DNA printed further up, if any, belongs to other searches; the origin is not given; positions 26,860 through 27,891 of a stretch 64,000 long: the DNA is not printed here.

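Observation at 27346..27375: PFA-DSP/Siw14-family phosphatase homologue lacks the catalytic Cys and Arg of the CX5R P-loop: candidate pseudophosphatase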

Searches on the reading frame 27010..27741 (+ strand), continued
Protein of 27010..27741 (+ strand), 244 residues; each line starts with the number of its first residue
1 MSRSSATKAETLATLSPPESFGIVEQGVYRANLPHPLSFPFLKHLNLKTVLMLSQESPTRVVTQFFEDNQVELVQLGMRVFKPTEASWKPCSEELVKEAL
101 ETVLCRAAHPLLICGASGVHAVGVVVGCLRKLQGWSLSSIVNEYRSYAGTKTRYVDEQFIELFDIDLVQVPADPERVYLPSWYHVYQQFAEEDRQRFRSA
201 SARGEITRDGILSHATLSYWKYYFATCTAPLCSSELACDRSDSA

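Call 25: search_protein_families(library=pfam, proteins=[P0010, P0011, P0008, P0040, P0007, P0005, P0048, P0057], max_evalue=0.01)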
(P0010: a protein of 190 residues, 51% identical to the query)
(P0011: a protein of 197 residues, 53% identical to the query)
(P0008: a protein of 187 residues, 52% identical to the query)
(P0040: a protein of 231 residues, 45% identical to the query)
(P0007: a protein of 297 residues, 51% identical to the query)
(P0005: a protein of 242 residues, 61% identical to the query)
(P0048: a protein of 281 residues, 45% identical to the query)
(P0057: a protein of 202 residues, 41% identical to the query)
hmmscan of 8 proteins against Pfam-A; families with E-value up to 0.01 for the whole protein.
P0010 (190 aa): 2 families
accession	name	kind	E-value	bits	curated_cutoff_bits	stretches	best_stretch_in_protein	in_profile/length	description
PF03162.18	Y_phosphatase2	-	4.1e-40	137.5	27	1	10-167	2-155/165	Tyrosine phosphatase family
PF22741.1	PTP-NADK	-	0.00013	21.8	27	1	38-127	46-131/163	DSP-PTPase phosphatase fused to NAD+ Kinase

P0011 (197 aa): 3 families
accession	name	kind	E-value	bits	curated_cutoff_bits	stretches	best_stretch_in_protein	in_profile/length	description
PF03162.18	Y_phosphatase2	-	3.1e-40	137.9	27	1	11-164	3-152/165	Tyrosine phosphatase family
PF22741.1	PTP-NADK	-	1.4e-05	25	27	1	34-127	42-131/163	DSP-PTPase phosphatase fused to NAD+ Kinase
PF13350.11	Y_phosphatase3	-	0.0097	16.3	22.2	0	89-140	116-165/240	Tyrosine phosphatase family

P0008 (187 aa): 6 families
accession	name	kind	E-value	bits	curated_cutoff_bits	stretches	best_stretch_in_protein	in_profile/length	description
PF03162.18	Y_phosphatase2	-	2e-46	158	27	1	11-165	2-154/165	Tyrosine phosphatase family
PF22741.1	PTP-NADK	-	7.3e-06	25.9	27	1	64-125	75-130/163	DSP-PTPase phosphatase fused to NAD+ Kinase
PF22784.1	PTP-SAK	-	0.00071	20.1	27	1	37-129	27-114/153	Swiss Army Knife protein, DSP-PTPase phosphatase domain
PF00102.32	Y_phosphatase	-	0.0012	19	20.9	1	67-123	133-190/234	Protein-tyrosine phosphatase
PF22785.1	Tc-R-P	-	0.0023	18.9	27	1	23-123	5-100/106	Polymorphic toxin system, DSP-PTPase phosphatase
PF13350.11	Y_phosphatase3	-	0.0027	18.2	22.2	1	87-141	115-167/240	Tyrosine phosphatase family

P0040 (231 aa): 1 family
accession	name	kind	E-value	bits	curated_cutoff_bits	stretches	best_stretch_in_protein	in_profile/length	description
PF03162.18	Y_phosphatase2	-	3.3e-35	121.6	27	1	2-148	19-161/165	Tyrosine phosphatase family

P0007 (297 aa): 2 families
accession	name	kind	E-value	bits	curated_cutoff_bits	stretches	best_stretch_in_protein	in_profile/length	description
PF03162.18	Y_phosphatase2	-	5e-39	134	27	1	6-159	2-153/165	Tyrosine phosphatase family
PF23886.1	DUF7239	-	0.0098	16.5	24.6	0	162-281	11-102/112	Family of unknown function (DUF7239)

P0005 (242 aa): 1 family
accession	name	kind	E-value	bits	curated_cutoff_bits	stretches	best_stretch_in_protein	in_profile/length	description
PF03162.18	Y_phosphatase2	-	1.5e-46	158.4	27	1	19-175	3-156/165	Tyrosine phosphatase family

P0048 (281 aa): 5 families
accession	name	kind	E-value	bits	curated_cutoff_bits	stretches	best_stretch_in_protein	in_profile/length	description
PF03162.18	Y_phosphatase2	-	9.7e-52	175.3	27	1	114-277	1-163/165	Tyrosine phosphatase family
PF22741.1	PTP-NADK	-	1.5e-05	24.9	27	1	127-256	30-160/163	DSP-PTPase phosphatase fused to NAD+ Kinase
PF13350.11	Y_phosphatase3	-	7.9e-05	23.2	22.2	1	192-247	117-170/240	Tyrosine phosphatase family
PF22785.1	Tc-R-P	-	0.00018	22.4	27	1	134-225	12-99/106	Polymorphic toxin system, DSP-PTPase phosphatase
PF22784.1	PTP-SAK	-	0.0065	17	27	0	145-226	31-108/153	Swiss Army Knife protein, DSP-PTPase phosphatase domain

P0057 (202 aa): 5 families
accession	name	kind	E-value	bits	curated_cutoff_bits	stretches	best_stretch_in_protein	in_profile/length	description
PF03162.18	Y_phosphatase2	-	7.4e-59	198.5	27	1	41-192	2-153/165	Tyrosine phosphatase family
PF22741.1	PTP-NADK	-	1.7e-06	28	27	1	116-156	93-134/163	DSP-PTPase phosphatase fused to NAD+ Kinase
PF13350.11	Y_phosphatase3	-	2.2e-06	28.2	22.2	1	110-154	110-152/240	Tyrosine phosphatase family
PF22784.1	PTP-SAK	-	0.0039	17.7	27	1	127-151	84-108/153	Swiss Army Knife protein, DSP-PTPase phosphatase domain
PF00102.32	Y_phosphatase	-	0.0068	16.5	20.9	1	127-156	166-195/234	Protein-tyrosine phosphatase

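Call 36: predict_structure(alignment_id=A1)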
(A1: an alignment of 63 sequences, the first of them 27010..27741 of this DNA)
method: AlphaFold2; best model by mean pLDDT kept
length: 244 residues; sequences in the alignment: 63
mean_pLDDT: 89.0   pTM: 0.84
mean pLDDT of the five models: 89.0, 88.2, 85.4, 84.6, 83.7
residues with pLDDT >= 90: 178; 70-90: 34; 50-70: 29; < 50: 3
segments of 3 or more residues with pLDDT < 50: none
pLDDT, mean of each block of 10 residues (from residue 1): 61 88 98 96 98 94 98 90 67 95 96 91 98 95 97 96 94 83 92 95 94 92 87 54 62
secondary structure, 60 per line:
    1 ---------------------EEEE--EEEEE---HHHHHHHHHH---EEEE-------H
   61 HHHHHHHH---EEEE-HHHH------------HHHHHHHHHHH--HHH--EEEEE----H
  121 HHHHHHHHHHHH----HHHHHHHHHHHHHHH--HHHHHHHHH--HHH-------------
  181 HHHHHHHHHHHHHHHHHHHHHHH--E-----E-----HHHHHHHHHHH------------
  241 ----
elements in order: E22-25 E28-32 H36-45 E49-52 H60-68 E72-75 H77-80 H93-103 E111-115 H120-132 H137-151 H154-162 H181-203 H218-228

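Call 38: search_protein_representatives(protein=window:27010-27741:+)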
Query: 244 residues. Proteins with E-value up to 0.001 (for the whole library): 2396; up to 1e-10: 1243; up to 1e-30: 132. The best 150 are listed.
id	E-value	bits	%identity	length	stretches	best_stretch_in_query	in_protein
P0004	4.6e-89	314.3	64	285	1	14-241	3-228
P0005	7.3e-89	313.6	63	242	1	8-235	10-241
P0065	2.3e-63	230.2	54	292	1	15-225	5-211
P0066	6.5e-61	222.1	50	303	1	13-235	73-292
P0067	1.8e-53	197.8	48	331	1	2-202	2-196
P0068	7.0e-52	192.6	49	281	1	10-205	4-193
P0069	3.2e-51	190.4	47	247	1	15-233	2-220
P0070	1.5e-50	188.3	46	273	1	15-212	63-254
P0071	1.5e-50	188.2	48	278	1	12-218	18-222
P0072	1.2e-49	185.2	48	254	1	13-212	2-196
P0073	2.2e-49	184.4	43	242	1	14-233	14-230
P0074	4.0e-49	183.6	51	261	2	86-198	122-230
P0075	2.8e-48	180.8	50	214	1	12-183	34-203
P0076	3.9e-48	180.3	49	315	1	14-197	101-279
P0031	3.1e-47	177.4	55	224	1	7-170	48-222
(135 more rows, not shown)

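Call 41: fold_search(model_id=the predicted structure, library=pdb)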
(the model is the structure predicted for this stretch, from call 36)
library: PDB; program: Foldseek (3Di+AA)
matches with E <= 10: 1071; with E <= 0.001: 91
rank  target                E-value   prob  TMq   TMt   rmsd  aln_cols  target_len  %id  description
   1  7mol_B                9.5e-16  1.00  0.58  0.91   2.2       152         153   35  Crystal Structure of Arabidopsis thaliana Plant and Fungi Atypical Dual Specificity Phosphatase 1(AtPFA-DSP1 ) in comp (released 2022-03-02)
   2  7mol_A                1.8e-15  1.00  0.58  0.89   2.2       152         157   35  Crystal Structure of Arabidopsis thaliana Plant and Fungi Atypical Dual Specificity Phosphatase 1(AtPFA-DSP1 ) in comp (released 2022-03-02)
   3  7mof_B                2.1e-15  1.00  0.58  0.91   2.2       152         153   35  Crystal Structure of Arabidopsis thaliana Plant and Fungi Atypical Dual Specificity Phosphatase 1(AtPFA-DSP1 ) Cys150S (released 2022-03-02)
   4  7moi_B                2.1e-15  1.00  0.58  0.91   2.2       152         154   35  Crystal Structure of Arabidopsis thaliana Plant and Fungi Atypical Dual Specificity Phosphatase 1(AtPFA-DSP1 ) Cys150S (released 2022-03-02)
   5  7mog_A                2.1e-15  1.00  0.58  0.90   2.2       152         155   35  Crystal Structure of Arabidopsis thaliana Plant and Fungi Atypical Dual Specificity Phosphatase 1(AtPFA-DSP1 ) Cys150S (released 2022-03-02)
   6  7moh_B                2.6e-15  1.00  0.58  0.92   2.2       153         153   35  Crystal Structure of Arabidopsis thaliana Plant and Fungi Atypical Dual Specificity Phosphatase 1(AtPFA-DSP1 ) Cys150S (released 2022-03-02)
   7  7mom_B                2.9e-15  1.00  0.59  0.86   2.4       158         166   34  Crystal Structure of Arabidopsis thaliana Plant and Fungi Atypical Dual Specificity Phosphatase 1(AtPFA-DSP1 ) in comp (released 2022-03-02)
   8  7moj_A                3.6e-15  1.00  0.58  0.90   2.2       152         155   35  Crystal Structure of Arabidopsis thaliana Plant and Fungi Atypical Dual Specificity Phosphatase 1(AtPFA-DSP1 ) Cys150S (released 2022-03-02)
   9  1xri_A                4.1e-15  1.00  0.58  0.93   2.2       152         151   35  X-ray structure of a putative phosphoprotein phosphatase from Arabidopsis thaliana gene AT1G05000 (released 2004-10-26)
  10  7mom_A                4.1e-15  1.00  0.59  0.86   2.7       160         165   33  Crystal Structure of Arabidopsis thaliana Plant and Fungi Atypical Dual Specificity Phosphatase 1(AtPFA-DSP1 ) in comp (released 2022-03-02)
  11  7moe_A                4.8e-15  1.00  0.59  0.86   2.5       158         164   34  Crystal Structure of Arabidopsis thaliana Plant and Fungi Atypical Dual Specificity Phosphatase 1(AtPFA-DSP1)Cys150Ser (released 2022-03-02)
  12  7mod_B                5.1e-15  1.00  0.59  0.88   2.9       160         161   34  Crystal Structure of Arabidopsis thaliana Plant and Fungi Atypical Dual Specificity Phosphatase 1(AtPFA-DSP1 ) Cys150S (released 2022-03-02)
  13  7mog_B                8.2e-15  1.00  0.58  0.92   1.9       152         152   36  Crystal Structure of Arabidopsis thaliana Plant and Fungi Atypical Dual Specificity Phosphatase 1(AtPFA-DSP1 ) Cys150S (released 2022-03-02)
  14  7mok_A                8.2e-15  1.00  0.59  0.86   2.4       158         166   34  Crystal Structure of Arabidopsis thaliana Plant and Fungi Atypical Dual Specificity Phosphatase 1(AtPFA-DSP1 ) in Comp (released 2022-03-02)
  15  7mod_A                8.2e-15  1.00  0.59  0.86   2.7       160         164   33  Crystal Structure of Arabidopsis thaliana Plant and Fungi Atypical Dual Specificity Phosphatase 1(AtPFA-DSP1 ) Cys150S (released 2022-03-02)
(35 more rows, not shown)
